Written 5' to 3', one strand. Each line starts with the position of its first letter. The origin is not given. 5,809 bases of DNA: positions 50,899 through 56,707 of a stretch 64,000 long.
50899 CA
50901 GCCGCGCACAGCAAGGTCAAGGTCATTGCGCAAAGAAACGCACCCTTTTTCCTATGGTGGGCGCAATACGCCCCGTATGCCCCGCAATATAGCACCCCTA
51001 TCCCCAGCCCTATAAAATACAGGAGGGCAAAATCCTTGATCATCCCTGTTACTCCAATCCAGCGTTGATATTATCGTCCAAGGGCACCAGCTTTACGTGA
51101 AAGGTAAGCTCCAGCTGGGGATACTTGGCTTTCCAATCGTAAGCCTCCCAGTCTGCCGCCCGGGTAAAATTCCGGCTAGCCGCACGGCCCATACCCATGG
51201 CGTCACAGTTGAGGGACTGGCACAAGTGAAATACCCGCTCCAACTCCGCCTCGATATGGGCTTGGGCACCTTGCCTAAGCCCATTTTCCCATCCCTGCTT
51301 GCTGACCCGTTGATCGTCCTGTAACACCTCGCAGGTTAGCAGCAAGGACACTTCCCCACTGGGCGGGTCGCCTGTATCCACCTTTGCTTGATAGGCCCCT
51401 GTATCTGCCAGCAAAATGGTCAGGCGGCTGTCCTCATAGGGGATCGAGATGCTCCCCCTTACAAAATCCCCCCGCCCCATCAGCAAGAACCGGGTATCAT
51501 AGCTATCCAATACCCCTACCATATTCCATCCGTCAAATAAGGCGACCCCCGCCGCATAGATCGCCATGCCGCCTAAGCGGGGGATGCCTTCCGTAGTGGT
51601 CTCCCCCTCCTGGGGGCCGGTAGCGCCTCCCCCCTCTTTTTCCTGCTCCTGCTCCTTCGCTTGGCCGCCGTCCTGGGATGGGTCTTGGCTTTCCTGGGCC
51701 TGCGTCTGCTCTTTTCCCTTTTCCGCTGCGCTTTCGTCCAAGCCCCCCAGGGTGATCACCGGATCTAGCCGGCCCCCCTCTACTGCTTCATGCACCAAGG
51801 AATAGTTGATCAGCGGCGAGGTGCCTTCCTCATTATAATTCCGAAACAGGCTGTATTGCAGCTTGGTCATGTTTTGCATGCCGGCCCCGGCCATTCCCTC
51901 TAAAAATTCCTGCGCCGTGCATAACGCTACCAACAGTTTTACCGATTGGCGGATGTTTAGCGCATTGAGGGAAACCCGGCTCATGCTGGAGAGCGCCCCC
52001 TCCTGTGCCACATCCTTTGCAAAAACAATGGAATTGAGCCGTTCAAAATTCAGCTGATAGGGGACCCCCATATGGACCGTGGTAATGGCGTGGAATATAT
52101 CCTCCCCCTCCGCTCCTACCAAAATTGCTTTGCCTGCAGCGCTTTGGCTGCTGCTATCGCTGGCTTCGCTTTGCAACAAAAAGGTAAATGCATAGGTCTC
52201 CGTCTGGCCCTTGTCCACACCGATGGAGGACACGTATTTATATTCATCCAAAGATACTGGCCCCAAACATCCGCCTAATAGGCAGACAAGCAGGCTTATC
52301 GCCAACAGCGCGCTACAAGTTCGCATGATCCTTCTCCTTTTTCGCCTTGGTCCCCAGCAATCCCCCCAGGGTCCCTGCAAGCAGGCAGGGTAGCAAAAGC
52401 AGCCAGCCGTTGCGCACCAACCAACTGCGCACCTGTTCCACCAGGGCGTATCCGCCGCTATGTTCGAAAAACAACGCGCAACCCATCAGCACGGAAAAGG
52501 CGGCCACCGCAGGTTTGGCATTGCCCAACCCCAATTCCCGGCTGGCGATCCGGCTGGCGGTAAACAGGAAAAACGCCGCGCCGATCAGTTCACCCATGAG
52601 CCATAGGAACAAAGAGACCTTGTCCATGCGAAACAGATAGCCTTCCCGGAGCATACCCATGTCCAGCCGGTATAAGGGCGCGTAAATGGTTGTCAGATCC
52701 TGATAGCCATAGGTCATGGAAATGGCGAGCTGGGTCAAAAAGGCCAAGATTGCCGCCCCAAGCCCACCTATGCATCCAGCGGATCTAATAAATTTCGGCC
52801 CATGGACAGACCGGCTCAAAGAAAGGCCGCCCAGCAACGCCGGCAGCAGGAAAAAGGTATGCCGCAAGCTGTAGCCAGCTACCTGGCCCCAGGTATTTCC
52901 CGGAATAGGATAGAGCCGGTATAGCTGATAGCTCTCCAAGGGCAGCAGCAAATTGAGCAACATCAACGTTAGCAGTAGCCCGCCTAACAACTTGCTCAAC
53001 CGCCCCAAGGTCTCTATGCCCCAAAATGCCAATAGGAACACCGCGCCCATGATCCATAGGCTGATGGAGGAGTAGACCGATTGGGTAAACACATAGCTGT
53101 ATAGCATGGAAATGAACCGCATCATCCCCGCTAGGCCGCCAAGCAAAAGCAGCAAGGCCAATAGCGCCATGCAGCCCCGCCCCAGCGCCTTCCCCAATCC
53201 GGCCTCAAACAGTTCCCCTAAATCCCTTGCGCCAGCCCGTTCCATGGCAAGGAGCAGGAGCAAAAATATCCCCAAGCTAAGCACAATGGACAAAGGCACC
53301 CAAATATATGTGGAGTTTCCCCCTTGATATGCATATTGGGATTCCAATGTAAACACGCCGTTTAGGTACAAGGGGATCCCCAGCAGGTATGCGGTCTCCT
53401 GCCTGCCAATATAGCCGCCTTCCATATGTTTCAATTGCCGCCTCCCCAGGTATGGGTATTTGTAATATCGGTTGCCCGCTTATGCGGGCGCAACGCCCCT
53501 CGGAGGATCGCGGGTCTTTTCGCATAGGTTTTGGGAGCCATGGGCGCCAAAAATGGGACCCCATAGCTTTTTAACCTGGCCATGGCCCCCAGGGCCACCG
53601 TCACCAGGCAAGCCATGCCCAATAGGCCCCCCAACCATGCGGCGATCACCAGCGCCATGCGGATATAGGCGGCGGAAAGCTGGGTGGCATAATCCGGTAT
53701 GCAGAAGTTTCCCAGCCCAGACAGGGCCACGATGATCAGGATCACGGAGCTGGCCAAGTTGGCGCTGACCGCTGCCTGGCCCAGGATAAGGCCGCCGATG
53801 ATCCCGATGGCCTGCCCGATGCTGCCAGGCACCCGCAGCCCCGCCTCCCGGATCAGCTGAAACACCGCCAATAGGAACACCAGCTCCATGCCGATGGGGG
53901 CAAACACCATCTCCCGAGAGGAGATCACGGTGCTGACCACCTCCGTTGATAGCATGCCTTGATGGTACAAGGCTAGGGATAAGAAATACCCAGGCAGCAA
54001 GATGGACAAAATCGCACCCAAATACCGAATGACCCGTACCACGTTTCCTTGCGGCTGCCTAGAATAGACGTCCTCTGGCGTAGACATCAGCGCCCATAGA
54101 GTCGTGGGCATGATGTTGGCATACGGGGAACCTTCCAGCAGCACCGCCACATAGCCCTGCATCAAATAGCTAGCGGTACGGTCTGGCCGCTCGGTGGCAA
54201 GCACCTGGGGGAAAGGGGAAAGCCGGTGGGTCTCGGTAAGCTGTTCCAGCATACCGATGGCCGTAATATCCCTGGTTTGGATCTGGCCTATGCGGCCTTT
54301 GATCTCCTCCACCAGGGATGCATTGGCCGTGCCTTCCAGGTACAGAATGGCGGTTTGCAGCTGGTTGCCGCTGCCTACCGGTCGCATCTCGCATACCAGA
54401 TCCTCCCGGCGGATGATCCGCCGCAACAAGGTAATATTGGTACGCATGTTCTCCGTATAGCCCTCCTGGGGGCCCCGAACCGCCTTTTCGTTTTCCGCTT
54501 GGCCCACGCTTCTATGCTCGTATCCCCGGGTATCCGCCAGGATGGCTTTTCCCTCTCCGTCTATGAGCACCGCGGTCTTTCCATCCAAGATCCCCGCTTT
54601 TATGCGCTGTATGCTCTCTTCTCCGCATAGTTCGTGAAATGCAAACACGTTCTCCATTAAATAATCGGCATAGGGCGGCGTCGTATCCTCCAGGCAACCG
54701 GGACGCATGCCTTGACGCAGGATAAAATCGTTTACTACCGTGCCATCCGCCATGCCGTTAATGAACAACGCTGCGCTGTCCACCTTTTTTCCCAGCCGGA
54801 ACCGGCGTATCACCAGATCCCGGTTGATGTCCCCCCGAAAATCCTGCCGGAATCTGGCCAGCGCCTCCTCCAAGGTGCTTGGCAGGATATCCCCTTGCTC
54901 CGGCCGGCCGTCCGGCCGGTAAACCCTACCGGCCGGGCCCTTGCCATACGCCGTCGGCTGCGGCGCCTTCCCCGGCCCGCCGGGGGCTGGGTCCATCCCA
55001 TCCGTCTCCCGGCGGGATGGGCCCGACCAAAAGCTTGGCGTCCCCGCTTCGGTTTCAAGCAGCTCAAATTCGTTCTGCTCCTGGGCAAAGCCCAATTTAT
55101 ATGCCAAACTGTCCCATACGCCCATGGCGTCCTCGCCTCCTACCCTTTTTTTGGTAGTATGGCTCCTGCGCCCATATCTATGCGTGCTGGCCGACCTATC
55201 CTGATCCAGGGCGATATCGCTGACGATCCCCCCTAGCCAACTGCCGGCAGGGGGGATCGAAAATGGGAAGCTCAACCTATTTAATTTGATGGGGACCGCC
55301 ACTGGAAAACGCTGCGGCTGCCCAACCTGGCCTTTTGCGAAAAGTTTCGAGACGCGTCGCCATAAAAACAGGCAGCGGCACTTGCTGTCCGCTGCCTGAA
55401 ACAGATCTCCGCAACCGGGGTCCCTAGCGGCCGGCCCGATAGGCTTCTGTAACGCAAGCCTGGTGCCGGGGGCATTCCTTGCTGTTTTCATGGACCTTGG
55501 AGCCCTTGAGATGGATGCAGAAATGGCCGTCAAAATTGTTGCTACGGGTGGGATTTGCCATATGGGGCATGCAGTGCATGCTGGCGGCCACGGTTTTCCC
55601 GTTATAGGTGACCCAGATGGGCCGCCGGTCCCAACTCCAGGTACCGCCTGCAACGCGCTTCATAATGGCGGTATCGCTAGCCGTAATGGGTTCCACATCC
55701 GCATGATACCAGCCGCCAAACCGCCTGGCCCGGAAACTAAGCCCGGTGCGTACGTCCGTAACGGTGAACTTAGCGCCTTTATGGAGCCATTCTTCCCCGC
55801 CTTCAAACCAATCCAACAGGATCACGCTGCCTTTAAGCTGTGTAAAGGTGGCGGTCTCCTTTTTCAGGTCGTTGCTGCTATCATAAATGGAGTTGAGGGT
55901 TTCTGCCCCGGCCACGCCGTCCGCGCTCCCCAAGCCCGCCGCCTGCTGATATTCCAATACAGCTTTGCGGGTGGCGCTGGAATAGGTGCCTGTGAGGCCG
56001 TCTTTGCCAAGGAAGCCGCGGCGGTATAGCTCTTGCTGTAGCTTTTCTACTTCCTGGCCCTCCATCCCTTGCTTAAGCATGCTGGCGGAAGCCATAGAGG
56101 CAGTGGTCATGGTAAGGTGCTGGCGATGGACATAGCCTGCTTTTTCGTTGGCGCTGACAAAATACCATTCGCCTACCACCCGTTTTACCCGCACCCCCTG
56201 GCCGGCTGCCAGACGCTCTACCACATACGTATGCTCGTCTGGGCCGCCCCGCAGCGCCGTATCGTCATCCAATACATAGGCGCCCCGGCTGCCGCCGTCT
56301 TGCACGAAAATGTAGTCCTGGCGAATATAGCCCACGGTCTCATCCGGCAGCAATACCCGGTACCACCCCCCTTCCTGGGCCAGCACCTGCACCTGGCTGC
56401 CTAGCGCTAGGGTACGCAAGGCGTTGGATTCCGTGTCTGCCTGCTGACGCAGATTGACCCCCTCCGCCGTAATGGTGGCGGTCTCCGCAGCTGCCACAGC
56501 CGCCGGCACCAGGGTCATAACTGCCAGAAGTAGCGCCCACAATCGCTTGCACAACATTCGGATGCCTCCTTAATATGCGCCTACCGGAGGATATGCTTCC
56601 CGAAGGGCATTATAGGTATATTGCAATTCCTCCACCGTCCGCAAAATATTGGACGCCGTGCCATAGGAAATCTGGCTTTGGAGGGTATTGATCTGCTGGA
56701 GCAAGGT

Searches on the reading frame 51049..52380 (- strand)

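Call 14: search_protein_families(library=pfam, proteins=[window:51049-52380:-], max_evalue=0.0001)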
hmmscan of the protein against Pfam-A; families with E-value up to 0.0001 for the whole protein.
window:51049-52380:- (443 aa): 2 families
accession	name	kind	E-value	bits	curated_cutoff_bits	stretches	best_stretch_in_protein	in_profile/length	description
PF05504.16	Spore_GerAC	-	2.7e-18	67.1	23.6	1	278-431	2-161/167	Spore germination B3/ GerAC like, C-terminal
PF25198.1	Spore_GerAC_N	-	9.1e-18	65.1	27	1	43-210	4-172/176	Spore germination protein N-terminal domain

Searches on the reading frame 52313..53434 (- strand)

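Call 14: search_protein_families(library=pfam, proteins=[window:52313-53434:-], max_evalue=0.0001)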
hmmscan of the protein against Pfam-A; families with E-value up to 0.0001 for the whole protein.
window:52313-53434:- (373 aa): 1 family
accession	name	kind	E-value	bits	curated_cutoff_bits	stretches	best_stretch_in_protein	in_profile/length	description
PF03845.19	Spore_permease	-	1.3e-12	47.7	23.4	1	26-319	19-311/321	Spore germination protein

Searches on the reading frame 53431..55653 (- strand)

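Call 14: search_protein_families(library=pfam, proteins=[window:53431-55653:-], max_evalue=0.0001)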
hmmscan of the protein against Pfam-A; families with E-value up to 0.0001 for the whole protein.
window:53431-55653:- (740 aa): 1 family
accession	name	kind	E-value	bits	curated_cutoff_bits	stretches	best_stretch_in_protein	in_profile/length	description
PF03323.18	GerA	-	3.6e-139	464.7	27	1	269-722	4-458/466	Bacillus/Clostridium GerA spore germination protein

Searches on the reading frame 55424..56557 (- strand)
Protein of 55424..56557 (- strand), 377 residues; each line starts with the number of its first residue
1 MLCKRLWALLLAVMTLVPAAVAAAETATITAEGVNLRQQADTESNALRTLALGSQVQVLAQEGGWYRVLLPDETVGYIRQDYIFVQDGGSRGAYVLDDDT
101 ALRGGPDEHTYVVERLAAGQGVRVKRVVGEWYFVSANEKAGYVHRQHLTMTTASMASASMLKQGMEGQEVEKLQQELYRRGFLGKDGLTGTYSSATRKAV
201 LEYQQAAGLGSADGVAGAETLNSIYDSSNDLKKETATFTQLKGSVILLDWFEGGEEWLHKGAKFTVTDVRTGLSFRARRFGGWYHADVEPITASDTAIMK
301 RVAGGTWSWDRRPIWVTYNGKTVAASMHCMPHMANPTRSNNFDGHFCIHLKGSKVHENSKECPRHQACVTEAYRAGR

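Call 14: search_protein_families(library=pfam, proteins=[window:55424-56557:-], max_evalue=0.0001)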
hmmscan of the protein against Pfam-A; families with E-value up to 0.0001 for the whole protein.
window:55424-56557:- (377 aa): 4 families
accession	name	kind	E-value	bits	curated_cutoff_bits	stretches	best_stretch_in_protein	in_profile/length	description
PF08239.17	SH3_3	-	1.3e-18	67.4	27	1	33-83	2-53/54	Bacterial SH3 domain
PF01471.23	PG_binding_1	-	1.2e-13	51.5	23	1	167-223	2-56/57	Putative peptidoglycan binding domain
PF06347.19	SH3_4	-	9.2e-12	45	24.1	1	32-80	3-51/56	Bacterial SH3 domain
PF18348.7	SH3_16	-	9e-08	32.2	25.8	1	36-80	1-46/49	Bacterial dipeptidyl-peptidase Sh3 domain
